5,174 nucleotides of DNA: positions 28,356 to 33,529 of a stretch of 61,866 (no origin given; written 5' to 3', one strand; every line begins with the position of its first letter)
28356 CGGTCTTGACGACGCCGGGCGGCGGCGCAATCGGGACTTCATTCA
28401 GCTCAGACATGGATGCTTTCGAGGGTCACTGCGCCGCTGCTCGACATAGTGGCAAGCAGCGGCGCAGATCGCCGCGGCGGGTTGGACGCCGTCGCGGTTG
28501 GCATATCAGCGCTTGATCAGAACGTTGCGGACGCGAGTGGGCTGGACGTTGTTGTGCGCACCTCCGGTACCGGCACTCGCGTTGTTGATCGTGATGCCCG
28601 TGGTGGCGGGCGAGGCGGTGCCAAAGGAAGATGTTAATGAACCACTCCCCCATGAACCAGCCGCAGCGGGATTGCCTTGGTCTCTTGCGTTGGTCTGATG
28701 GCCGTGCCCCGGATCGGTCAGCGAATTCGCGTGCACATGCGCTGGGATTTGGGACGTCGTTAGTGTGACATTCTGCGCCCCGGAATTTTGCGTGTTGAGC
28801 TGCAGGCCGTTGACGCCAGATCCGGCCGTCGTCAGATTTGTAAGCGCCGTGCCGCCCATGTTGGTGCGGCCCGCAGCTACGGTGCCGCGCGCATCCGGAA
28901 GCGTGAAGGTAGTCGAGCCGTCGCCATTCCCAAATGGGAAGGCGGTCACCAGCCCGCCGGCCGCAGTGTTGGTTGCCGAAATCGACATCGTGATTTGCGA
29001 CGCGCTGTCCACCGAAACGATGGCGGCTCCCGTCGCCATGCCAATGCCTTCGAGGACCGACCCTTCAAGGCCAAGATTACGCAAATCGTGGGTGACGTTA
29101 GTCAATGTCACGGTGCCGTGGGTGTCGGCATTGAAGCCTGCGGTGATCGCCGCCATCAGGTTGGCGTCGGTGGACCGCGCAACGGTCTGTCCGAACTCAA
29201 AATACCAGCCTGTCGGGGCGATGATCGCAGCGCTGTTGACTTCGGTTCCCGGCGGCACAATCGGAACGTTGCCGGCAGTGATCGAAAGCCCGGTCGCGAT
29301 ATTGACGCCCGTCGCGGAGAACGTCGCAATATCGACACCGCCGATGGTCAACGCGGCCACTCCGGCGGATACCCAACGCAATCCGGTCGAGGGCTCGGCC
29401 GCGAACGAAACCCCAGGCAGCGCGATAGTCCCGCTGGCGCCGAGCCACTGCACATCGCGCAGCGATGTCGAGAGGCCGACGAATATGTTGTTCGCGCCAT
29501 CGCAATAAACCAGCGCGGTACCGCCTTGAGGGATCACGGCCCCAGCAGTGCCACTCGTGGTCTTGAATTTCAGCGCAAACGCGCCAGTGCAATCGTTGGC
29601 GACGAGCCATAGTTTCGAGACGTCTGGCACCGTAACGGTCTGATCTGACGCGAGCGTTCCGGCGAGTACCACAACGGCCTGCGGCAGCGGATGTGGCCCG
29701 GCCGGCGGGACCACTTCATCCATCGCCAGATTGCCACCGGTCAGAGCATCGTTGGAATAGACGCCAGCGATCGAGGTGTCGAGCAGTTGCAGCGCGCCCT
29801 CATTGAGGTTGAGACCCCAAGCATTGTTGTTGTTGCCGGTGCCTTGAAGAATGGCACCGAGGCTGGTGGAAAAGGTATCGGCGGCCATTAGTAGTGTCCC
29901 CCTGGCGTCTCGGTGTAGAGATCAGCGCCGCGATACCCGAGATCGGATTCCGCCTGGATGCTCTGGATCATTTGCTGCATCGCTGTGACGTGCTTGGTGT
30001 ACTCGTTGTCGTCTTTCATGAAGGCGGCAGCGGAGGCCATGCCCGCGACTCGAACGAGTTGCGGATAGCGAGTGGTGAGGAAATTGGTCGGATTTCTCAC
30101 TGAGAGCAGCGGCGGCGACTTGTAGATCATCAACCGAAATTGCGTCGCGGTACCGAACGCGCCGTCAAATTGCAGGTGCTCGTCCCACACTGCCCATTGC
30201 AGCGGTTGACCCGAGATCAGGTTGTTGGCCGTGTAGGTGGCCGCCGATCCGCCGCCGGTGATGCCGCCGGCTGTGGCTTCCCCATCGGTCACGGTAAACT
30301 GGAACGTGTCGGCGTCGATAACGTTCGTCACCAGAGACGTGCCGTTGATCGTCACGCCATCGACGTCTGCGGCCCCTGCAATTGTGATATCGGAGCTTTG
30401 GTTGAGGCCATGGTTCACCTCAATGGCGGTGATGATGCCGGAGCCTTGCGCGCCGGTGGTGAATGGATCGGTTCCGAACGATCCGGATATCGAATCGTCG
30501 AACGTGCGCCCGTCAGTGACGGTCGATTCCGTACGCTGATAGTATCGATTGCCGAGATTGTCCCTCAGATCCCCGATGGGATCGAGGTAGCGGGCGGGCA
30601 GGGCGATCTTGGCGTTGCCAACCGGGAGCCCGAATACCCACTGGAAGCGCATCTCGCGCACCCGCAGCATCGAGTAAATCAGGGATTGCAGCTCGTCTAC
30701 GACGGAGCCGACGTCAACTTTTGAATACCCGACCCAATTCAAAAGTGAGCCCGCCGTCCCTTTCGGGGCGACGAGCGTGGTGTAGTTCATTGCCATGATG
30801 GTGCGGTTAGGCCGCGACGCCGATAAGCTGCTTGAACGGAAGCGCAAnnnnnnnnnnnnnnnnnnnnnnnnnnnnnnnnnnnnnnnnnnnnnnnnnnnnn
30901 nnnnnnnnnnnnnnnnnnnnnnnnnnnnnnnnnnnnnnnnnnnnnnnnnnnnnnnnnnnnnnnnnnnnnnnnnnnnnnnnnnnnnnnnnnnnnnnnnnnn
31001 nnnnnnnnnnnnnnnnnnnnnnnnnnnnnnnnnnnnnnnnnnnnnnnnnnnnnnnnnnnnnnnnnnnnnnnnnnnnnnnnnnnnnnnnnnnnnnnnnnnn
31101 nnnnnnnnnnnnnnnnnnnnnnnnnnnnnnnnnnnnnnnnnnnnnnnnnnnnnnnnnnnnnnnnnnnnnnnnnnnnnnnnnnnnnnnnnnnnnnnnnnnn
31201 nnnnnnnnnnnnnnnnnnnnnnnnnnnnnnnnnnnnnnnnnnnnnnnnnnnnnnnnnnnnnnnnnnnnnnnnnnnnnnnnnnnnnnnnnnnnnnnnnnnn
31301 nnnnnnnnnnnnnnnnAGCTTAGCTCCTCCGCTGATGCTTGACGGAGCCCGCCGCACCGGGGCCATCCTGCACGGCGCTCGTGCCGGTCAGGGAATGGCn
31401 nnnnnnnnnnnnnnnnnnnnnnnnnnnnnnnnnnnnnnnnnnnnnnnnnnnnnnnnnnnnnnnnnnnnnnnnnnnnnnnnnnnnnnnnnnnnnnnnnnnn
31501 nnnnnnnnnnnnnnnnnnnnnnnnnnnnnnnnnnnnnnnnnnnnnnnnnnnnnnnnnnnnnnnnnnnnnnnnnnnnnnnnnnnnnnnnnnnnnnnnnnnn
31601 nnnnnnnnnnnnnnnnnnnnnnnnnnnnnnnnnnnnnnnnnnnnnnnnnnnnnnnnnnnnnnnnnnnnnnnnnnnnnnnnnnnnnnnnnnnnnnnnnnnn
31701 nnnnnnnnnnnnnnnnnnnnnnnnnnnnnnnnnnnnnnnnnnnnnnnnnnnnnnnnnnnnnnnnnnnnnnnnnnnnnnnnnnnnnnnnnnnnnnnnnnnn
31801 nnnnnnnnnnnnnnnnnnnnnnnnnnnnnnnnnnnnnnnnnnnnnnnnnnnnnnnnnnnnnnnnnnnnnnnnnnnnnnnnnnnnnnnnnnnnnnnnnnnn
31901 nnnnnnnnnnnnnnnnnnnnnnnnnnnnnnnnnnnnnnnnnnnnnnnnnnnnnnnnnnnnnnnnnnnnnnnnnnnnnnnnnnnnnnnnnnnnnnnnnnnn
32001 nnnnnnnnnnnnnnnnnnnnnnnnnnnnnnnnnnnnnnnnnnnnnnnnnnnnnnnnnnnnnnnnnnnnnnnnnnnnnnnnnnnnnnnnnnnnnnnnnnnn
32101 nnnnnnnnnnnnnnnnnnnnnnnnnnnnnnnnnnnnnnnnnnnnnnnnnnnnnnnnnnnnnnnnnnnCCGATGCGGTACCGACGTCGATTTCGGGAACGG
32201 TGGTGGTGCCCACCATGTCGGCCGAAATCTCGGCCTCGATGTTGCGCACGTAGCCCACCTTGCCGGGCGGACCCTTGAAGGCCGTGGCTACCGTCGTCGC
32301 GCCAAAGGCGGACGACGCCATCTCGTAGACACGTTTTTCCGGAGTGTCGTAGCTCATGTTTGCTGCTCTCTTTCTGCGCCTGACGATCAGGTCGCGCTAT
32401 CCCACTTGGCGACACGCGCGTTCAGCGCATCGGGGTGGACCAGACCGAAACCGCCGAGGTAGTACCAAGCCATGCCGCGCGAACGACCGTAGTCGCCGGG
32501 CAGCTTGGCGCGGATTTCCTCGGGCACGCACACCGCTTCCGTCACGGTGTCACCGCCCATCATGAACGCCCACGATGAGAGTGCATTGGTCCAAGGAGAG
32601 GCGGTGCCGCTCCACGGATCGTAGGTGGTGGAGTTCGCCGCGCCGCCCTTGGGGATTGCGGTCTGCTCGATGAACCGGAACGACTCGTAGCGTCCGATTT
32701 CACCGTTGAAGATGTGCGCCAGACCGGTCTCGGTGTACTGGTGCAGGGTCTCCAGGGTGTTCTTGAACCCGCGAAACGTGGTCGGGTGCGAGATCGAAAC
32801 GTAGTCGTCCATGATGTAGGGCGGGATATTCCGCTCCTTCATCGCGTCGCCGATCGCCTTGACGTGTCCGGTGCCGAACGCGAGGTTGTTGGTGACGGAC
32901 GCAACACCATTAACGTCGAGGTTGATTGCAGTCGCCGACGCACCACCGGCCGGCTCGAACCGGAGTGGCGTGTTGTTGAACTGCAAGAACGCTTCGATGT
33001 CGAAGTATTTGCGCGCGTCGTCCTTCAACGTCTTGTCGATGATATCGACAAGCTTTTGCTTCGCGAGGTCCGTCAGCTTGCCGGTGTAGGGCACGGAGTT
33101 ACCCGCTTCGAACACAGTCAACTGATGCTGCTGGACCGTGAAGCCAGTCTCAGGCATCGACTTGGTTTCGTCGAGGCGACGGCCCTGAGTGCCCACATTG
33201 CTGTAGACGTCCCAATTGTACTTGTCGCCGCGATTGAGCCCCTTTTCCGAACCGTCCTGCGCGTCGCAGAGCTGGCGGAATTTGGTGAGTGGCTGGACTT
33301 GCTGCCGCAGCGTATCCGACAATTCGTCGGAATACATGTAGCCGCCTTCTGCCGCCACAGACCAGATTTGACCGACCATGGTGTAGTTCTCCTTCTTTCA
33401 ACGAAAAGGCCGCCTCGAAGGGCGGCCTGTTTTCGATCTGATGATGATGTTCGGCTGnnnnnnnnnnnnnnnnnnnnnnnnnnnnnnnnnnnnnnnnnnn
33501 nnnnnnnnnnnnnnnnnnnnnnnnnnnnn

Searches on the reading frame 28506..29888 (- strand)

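Call 8: search_protein_families(library=pfam, proteins=[window:28506-29888:-], max_evalue=0.01)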
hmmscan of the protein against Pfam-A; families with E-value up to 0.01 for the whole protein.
window:28506-29888:- (460 aa): 1 family
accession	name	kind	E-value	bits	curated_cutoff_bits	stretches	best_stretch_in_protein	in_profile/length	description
PF07484.17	Collar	-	9.8e-09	35.5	24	1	319-337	39-56/57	Phage Tail Collar Domain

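Call 9: search_protein_families(library=phrogs, proteins=[window:28506-29888:-], max_evalue=0.001)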
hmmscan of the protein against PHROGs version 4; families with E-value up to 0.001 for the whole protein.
window:28506-29888:- (460 aa): 4 families
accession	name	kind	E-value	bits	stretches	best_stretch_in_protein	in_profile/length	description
phrog_8763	-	tail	6.3e-24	85.2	1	210-459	547-747/1024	tail protein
phrog_9116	-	tail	9.6e-07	28.9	1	304-458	85-209/455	tail protein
phrog_12796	-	tail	7.6e-05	23.1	1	71-360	158-428/445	tail fiber protein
phrog_14307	-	unknown function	0.00023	21.9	0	169-306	5-129/137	-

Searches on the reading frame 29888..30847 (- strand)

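Call 8: search_protein_families(library=pfam, proteins=[window:29888-30847:-], max_evalue=0.01)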
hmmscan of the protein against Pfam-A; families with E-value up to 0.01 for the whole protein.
window:29888-30847:- (319 aa): 1 family
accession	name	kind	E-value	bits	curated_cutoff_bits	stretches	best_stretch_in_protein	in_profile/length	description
PF24175.2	SU10_adaptor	-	2.2e-06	28.7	27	1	215-301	95-185/194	SU10 adaptor protein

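Call 9: search_protein_families(library=phrogs, proteins=[window:29888-30847:-], max_evalue=0.001)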
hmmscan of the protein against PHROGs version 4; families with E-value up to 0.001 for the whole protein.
window:29888-30847:- (319 aa): 1 family
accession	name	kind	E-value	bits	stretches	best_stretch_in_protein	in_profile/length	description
phrog_2941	-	head and packaging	2.1e-12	48.1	1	206-304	94-194/208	virion structural protein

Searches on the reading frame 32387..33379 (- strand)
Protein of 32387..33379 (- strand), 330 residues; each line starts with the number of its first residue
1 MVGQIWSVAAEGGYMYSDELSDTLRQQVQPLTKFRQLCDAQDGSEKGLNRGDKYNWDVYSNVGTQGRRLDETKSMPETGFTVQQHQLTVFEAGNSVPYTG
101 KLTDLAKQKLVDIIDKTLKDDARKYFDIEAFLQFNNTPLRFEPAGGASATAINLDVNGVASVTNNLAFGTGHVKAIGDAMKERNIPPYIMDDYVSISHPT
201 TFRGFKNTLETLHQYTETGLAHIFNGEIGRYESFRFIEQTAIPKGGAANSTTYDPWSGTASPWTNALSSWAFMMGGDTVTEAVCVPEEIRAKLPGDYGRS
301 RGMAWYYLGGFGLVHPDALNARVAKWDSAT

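Call 17: search_protein_families(library=phrogs, proteins=[window:32387-33379:-], max_evalue=0.001)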
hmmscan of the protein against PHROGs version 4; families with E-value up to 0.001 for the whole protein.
window:32387-33379:- (330 aa): 1 family
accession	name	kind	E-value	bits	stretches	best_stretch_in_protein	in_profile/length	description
phrog_1357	-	head and packaging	2.7e-14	53.9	1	21-320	38-340/356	major head protein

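Call 18: search_protein_families(library=pfam, proteins=[window:32387-33379:-], max_evalue=0.01)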
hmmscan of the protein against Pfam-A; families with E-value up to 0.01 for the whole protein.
window:32387-33379:- (330 aa): 2 families
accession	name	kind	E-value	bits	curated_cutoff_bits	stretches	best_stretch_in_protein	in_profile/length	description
PF13252.12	Phage_capsid_3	-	4.3e-05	23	23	0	191-282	219-313/376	Phage capsid protein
PF05065.19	Phage_capsid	-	7.8e-05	22.6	24.2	1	12-157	1-131/280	Phage capsid family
